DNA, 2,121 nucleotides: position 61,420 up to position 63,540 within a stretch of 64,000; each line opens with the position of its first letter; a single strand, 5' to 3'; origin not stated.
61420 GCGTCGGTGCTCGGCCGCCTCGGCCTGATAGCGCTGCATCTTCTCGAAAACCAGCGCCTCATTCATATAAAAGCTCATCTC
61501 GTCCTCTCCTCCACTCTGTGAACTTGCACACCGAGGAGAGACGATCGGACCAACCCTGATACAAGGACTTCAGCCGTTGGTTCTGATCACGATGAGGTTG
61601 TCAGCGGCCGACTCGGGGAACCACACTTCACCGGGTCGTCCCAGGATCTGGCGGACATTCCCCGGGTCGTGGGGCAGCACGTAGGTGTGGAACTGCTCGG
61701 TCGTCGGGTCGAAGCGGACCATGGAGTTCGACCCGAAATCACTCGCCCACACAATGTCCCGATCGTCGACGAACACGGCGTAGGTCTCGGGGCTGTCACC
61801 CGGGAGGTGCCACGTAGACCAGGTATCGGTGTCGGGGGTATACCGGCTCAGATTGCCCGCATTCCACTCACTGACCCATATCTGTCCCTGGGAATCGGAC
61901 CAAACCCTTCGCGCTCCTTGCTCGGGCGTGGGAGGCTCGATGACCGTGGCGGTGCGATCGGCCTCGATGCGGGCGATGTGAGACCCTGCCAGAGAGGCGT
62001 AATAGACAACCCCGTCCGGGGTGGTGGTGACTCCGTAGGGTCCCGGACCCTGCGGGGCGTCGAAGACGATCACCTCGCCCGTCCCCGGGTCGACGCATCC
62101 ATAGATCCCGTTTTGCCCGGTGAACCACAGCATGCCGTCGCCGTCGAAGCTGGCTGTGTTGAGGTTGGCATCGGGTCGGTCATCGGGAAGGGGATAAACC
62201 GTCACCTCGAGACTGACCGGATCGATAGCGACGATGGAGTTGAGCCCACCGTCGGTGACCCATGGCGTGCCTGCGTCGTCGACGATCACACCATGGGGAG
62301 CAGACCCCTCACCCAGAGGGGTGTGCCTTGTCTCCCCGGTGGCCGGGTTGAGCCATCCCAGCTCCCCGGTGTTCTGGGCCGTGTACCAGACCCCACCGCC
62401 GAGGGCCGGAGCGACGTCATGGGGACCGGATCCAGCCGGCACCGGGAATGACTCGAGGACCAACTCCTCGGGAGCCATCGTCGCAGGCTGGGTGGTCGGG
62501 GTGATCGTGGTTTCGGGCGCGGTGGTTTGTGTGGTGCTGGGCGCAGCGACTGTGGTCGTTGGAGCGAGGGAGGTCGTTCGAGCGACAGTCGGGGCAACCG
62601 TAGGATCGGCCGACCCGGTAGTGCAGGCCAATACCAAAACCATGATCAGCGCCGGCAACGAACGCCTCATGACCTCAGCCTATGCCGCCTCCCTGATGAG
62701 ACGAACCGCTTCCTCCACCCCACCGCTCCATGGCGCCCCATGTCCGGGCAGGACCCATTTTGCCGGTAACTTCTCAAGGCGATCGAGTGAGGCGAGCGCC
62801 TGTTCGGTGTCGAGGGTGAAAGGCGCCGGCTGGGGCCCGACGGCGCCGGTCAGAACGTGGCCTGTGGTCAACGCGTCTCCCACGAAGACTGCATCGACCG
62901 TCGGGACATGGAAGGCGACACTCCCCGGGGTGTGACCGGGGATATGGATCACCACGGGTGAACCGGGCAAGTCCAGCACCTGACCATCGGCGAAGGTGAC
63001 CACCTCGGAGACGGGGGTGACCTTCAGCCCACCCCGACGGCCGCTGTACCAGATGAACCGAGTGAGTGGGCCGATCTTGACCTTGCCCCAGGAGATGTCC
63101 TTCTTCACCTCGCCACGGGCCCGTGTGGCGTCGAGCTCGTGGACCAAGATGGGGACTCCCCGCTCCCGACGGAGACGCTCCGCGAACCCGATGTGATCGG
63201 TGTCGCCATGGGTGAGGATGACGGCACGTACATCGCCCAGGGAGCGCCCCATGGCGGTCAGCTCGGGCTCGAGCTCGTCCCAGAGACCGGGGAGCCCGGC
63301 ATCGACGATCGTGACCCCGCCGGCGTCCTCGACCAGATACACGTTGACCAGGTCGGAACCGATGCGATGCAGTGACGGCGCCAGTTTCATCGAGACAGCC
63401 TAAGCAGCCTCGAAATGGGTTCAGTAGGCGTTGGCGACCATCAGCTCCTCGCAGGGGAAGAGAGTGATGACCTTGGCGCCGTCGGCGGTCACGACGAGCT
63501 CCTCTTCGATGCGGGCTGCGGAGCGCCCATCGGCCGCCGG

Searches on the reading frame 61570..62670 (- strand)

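Call 60: search_protein_families(library=pfam, proteins=[window:61570-62670:-], max_evalue=0.001)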
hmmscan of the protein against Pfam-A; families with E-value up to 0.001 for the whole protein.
window:61570-62670:- (366 aa): 2 families
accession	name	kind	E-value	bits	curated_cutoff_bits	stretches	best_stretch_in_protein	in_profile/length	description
PF24684.1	Vgb_lyase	-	4.4e-27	95.1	50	1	72-310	45-281/290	Virginiamycin B lyase family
PF08450.18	SGL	-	1.8e-11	44.6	26.3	0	259-294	192-227/246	SMP-30/Gluconolactonase/LRE-like region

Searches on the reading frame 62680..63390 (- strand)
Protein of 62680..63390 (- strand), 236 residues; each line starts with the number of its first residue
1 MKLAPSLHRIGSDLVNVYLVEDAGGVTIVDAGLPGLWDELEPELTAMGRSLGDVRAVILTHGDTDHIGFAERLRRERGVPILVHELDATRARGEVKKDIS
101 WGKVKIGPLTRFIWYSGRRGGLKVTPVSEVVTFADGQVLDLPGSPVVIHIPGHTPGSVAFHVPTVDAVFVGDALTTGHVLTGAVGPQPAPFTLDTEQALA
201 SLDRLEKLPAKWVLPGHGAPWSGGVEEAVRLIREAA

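Call 60: search_protein_families(library=pfam, proteins=[window:62680-63390:-], max_evalue=0.001)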
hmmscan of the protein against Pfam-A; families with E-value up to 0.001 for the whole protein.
window:62680-63390:- (236 aa): 2 families
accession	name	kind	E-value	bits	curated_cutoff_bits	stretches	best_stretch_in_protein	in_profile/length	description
PF00753.33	Lactamase_B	-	3.9e-34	118.7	22.7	1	13-217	4-196/196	Metallo-beta-lactamase superfamily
PF12706.13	Lactamase_B_2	-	0.00014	22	27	1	47-85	24-64/200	Beta-lactamase superfamily domain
